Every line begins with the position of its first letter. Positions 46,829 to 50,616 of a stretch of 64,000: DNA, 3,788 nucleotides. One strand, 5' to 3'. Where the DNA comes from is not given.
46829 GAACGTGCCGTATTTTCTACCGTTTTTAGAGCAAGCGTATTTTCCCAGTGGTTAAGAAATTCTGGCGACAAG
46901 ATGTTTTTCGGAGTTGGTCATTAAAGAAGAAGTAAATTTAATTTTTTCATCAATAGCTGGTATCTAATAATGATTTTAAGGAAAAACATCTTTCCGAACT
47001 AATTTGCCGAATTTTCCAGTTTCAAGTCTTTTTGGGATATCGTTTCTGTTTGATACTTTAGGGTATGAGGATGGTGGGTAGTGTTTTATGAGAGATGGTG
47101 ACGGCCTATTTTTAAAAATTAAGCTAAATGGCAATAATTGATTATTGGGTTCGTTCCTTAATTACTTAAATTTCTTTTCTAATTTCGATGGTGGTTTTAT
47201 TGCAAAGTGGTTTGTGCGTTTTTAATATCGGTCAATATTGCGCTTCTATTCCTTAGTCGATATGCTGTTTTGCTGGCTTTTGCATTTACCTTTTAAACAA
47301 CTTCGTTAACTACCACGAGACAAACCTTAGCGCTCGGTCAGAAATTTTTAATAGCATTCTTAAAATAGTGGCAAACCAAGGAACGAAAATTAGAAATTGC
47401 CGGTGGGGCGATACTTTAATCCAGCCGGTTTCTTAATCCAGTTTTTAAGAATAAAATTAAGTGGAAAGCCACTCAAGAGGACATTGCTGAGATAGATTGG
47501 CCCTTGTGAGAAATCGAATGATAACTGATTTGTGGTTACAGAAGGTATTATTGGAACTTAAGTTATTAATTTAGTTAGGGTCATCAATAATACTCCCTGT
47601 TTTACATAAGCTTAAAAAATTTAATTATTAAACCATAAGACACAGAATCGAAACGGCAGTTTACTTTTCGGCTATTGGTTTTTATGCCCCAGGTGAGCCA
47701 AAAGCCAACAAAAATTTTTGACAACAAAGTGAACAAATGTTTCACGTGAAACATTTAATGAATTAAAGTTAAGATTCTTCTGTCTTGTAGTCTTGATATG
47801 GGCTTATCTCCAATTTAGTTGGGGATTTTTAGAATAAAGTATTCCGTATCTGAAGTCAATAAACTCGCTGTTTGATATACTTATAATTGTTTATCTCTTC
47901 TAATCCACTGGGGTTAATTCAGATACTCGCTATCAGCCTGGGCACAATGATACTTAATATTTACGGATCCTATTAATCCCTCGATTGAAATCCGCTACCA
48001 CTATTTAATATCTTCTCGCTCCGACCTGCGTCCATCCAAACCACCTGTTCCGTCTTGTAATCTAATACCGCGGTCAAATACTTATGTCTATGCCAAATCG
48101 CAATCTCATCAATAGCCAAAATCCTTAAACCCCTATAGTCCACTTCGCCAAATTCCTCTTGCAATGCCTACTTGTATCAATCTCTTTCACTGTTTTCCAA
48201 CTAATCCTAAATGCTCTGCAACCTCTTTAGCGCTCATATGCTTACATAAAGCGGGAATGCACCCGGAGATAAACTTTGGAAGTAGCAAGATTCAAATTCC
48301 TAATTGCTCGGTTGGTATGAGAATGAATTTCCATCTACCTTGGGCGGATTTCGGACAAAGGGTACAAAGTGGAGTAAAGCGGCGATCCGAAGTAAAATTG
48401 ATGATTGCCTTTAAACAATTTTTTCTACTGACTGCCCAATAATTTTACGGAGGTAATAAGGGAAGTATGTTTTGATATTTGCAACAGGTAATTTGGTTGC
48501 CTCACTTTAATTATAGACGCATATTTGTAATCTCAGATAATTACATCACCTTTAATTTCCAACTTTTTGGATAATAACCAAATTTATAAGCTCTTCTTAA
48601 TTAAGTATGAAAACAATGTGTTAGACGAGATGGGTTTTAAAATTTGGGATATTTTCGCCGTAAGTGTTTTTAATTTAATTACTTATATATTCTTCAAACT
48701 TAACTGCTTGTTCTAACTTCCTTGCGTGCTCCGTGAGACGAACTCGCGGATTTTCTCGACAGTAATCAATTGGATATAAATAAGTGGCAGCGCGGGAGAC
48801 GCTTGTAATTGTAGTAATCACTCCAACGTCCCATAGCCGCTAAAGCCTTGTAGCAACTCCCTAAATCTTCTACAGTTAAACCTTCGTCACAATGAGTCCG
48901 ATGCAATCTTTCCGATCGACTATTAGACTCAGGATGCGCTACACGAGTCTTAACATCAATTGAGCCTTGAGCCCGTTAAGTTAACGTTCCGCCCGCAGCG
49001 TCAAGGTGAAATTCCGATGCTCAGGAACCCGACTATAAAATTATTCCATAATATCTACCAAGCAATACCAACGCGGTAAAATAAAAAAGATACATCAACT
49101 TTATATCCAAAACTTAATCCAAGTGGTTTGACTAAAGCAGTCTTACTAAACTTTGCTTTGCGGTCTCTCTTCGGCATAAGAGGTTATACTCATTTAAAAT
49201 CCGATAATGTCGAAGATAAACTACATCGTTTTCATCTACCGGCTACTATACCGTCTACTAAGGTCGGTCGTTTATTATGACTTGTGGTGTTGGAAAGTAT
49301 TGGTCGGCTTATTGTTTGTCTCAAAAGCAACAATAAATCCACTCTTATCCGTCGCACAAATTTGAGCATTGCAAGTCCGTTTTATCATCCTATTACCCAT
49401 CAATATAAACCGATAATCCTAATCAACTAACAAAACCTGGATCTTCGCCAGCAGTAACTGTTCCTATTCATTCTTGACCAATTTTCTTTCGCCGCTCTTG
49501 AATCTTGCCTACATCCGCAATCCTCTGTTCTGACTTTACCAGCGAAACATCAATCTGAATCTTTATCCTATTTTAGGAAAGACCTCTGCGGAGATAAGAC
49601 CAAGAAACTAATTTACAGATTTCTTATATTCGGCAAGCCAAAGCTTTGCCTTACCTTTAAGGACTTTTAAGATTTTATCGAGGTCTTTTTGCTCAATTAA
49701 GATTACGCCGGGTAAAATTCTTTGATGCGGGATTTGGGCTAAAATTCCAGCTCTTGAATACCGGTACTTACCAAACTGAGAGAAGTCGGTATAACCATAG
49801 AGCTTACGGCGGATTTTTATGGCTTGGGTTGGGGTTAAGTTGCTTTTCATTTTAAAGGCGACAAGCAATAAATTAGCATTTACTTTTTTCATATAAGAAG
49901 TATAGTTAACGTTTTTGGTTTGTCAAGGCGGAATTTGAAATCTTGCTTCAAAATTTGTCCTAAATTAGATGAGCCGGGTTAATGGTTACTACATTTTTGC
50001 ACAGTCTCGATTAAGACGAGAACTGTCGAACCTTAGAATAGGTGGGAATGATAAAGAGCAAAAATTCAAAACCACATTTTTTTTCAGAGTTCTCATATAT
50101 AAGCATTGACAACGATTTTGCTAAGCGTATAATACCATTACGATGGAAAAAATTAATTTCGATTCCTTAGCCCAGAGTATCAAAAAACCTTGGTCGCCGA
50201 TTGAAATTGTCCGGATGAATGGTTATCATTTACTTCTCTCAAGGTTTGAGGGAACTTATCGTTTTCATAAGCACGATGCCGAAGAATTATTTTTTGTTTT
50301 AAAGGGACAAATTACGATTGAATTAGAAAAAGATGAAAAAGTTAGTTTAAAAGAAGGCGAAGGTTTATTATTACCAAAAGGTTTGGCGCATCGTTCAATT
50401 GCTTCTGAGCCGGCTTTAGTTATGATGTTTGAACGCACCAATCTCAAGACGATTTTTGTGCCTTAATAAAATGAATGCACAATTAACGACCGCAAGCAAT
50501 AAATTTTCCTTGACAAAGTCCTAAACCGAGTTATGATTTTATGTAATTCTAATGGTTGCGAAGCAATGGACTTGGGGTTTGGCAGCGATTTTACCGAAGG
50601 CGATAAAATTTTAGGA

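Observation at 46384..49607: oriC candidate: DnaA boxes upstream of dnaA followed by a 3.2-kb gene desert made of decayed mobile-element sequence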

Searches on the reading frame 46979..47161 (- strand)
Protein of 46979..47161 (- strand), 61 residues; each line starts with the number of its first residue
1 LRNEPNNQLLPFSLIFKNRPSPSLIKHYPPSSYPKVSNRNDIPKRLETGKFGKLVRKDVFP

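Call 9: search_protein_families(library=pfam, max_evalue=1, proteins=[window:46979-47161:-])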
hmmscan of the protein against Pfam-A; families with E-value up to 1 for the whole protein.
seq(61 aa): 0 families

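Call 55: search_protein_families(library=ncbifam, max_evalue=0.1, proteins=[window:46979-47161:-])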
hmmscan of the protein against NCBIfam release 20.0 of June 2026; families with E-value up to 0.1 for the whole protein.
seq(61 aa): 0 families

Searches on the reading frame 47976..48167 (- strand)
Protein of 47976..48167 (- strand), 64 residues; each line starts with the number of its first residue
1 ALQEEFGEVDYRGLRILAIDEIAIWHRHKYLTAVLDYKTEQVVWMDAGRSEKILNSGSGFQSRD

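Call 9: search_protein_families(library=pfam, max_evalue=1, proteins=[window:47976-48167:-])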
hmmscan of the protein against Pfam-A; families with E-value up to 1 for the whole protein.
seq(64 aa): 1 family
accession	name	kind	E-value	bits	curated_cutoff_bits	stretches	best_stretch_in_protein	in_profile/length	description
PF01610.23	DDE_Tnp_ISL3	-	0.00033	21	23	1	17-55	1-41/240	Transposase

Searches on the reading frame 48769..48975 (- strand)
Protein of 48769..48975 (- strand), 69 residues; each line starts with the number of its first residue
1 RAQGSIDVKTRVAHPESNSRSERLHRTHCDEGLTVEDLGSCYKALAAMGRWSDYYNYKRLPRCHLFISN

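Call 9: search_protein_families(library=pfam, max_evalue=1, proteins=[window:48769-48975:-])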
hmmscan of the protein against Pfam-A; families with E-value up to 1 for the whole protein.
seq(69 aa): 2 families
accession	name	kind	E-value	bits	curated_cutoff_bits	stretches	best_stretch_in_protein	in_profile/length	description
PF13683.12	rve_3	-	1.2e-05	25.4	26.5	1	10-59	8-57/67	Integrase core domain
PF12774.13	AAA_6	-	0.034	13.6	25.2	1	27-61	63-97/327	Hydrolytic ATP binding site of dynein motor region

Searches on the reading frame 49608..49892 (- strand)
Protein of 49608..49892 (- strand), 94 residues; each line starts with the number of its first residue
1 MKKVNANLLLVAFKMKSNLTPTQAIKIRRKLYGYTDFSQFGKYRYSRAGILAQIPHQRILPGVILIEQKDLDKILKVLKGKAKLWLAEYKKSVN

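Call 9: search_protein_families(library=pfam, max_evalue=1, proteins=[window:49608-49892:-])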
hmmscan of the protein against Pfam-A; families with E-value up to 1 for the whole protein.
window:49608-49892:- (94 aa): 0 families

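Call 55: search_protein_families(library=ncbifam, max_evalue=0.1, proteins=[window:49608-49892:-])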
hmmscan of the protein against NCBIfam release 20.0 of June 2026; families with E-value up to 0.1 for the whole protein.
window:49608-49892:- (94 aa): 0 families

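Call 57: find_homologous_proteins(query=window:49608-49892:-, max_evalue=0.001)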
Query window:49608-49892:- (94 aa): 2 proteins with E <= 0.001 among 3 candidates.
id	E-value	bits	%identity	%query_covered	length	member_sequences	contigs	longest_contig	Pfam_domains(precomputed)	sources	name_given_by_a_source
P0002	1.8e-53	196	100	100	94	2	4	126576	-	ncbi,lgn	ncbi:MAG: hypothetical protein ABIK93_00410 [candidate division WOR-3 bacterium]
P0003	4.7e-40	153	74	99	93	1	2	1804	-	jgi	jgi:hypothetical protein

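Call 58: find_encoding_contigs(protein=P0002, flank=10000, max_places=6)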
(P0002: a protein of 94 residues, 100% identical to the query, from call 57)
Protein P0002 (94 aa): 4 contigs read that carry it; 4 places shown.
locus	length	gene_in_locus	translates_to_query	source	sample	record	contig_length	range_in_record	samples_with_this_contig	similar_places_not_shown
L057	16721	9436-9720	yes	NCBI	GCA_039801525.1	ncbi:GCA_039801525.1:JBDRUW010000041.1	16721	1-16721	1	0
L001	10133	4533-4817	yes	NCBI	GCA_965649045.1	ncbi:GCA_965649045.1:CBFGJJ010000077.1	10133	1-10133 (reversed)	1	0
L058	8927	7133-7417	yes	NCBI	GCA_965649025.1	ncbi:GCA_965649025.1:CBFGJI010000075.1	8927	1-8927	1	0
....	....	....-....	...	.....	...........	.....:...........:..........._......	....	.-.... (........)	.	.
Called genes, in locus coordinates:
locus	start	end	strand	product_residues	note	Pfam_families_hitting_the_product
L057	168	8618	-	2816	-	PF08126:Propeptide_C25 (weak), PF01364:Peptidase_C25, PF13620:CarboxypepD_reg (faint), PF07705:CARDB (faint), PF24981:Beta-prop_ATRN-LZTR1 (weak), PF18962:Por_Secre_tail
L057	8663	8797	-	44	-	-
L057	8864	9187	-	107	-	PF07883:Cupin_2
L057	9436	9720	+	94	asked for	-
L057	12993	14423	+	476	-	PF11638:DnaA_N, PF00308:Bac_DnaA, PF01695:IstB_IS21, PF08299:Bac_DnaA_C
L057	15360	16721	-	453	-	PF18962:Por_Secre_tail, PF13860:FlgD_ig (weak)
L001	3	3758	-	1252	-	?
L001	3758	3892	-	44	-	-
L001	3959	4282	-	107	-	PF07883:Cupin_2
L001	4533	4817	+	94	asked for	-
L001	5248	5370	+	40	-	-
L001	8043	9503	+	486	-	PF11638:DnaA_N, PF00308:Bac_DnaA, PF01695:IstB_IS21, PF08299:Bac_DnaA_C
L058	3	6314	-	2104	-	?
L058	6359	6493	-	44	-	-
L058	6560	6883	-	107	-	PF07883:Cupin_2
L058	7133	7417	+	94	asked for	-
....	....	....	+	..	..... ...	-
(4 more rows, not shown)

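Call 59: find_encoding_contigs(protein=P0003, flank=10000, max_places=6)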
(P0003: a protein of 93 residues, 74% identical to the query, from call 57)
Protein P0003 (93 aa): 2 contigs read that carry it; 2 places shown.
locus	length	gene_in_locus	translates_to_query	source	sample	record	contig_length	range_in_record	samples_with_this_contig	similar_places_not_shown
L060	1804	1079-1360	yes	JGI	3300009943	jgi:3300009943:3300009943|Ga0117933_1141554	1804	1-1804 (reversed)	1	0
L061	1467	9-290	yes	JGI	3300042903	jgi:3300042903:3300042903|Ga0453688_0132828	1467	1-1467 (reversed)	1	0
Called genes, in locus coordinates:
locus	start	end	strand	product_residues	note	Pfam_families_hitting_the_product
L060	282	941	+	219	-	PF00005:ABC_tran, PF02463:SMC_N (weak), PF13304:AAA_21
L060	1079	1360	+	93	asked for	-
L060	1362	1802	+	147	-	?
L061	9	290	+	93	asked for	-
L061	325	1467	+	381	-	?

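Call 60: search_protein_families(library=pfam, max_evalue=0.01, proteins=[L061:325-1467:+, L060:1362-1802:+, L061:9-290:+])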
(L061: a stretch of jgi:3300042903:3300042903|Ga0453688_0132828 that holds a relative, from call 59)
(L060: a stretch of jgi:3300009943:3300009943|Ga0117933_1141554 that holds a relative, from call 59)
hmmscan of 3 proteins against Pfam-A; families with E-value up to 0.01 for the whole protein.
L061:325-1467:+ (381 aa): 3 families
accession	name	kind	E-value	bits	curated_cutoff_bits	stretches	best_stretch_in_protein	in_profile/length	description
PF05598.16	DUF772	-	3.4e-17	62.7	23.1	1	45-113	1-73/74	Transposase domain (DUF772)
PF01609.27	DDE_Tnp_1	-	5.2e-09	36.6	23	1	243-375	33-183/200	Transposase DDE domain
PF13751.12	DDE_Tnp_1_6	-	0.007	17.1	25.1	1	330-379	60-108/125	Transposase DDE domain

L060:1362-1802:+ (147 aa): 1 family
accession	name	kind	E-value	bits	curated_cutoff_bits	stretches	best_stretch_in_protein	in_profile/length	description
PF05598.16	DUF772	-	1.2e-16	60.9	23.1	1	56-124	1-73/74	Transposase domain (DUF772)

L061:9-290:+ (93 aa): 0 families
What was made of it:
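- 49608..49892 (-): orf94, an intact small gene of unknown family with its own strong promoter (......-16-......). It marks the edge of the desert. Its 74%-identical homologue sits directly upstream of an IS1182/IS5-like transposase in L060 and L061 (calls 59, 60).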

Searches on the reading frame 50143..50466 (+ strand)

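Call 9: search_protein_families(library=pfam, max_evalue=1, proteins=[window:50143-50466:+])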
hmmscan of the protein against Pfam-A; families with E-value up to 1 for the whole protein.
window:50143-50466:+ (107 aa): 16 families
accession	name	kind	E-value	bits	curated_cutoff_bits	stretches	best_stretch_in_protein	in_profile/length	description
PF07883.17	Cupin_2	-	1.5e-10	41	27.2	1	40-93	12-66/70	Cupin domain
PF05899.18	Cupin_3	-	5.4e-05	23.2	23.5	1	45-82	24-61/74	EutQ-like cupin domain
PF12852.13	Cupin_6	-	6.2e-05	23.3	26.7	1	23-91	10-79/183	Cupin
PF21621.3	MPI_cupin_dom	-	6.3e-05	23.3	27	1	36-93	19-75/79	Mannose-6-phosphate isomerase, cupin domain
PF00190.28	Cupin_1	-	6.4e-05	23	22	1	35-100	42-116/151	Cupin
PF02311.25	AraC_binding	-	0.0002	21.5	21.1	1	39-89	16-65/135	AraC-like ligand binding domain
PF06052.18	3-HAO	-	0.00084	19.5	25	1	40-101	47-111/151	3-hydroxyanthranilic acid dioxygenase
PF12973.13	Cupin_7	-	0.0018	18.5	27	1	25-97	30-100/105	ChrR Cupin-like domain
PF16867.11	DMSP_lyase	-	0.0022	18.2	27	1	38-89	107-157/162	Dimethlysulfonioproprionate lyase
PF02041.22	Auxin_BP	-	0.055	13.6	21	1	41-63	59-81/167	Auxin binding protein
PF03079.20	ARD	-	0.12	13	27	1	39-84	85-134/157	ARD/ARD' family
PF01050.24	MannoseP_isomer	-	0.12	13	23.6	1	40-84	44-86/116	Mannose-6-phosphate isomerase C-terminal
PF22355.1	tRNA_int_end_N3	-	0.16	12.1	26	1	46-72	25-53/55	tRNA-splicing endonuclease subunit NEQ261 N-terminal domain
PF00027.35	cNMP_binding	-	0.19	12.2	27.5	1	37-68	7-41/89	Cyclic nucleotide-binding domain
PF08007.18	JmjC_2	-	0.19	11.7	22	1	61-94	82-115/127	JmjC domain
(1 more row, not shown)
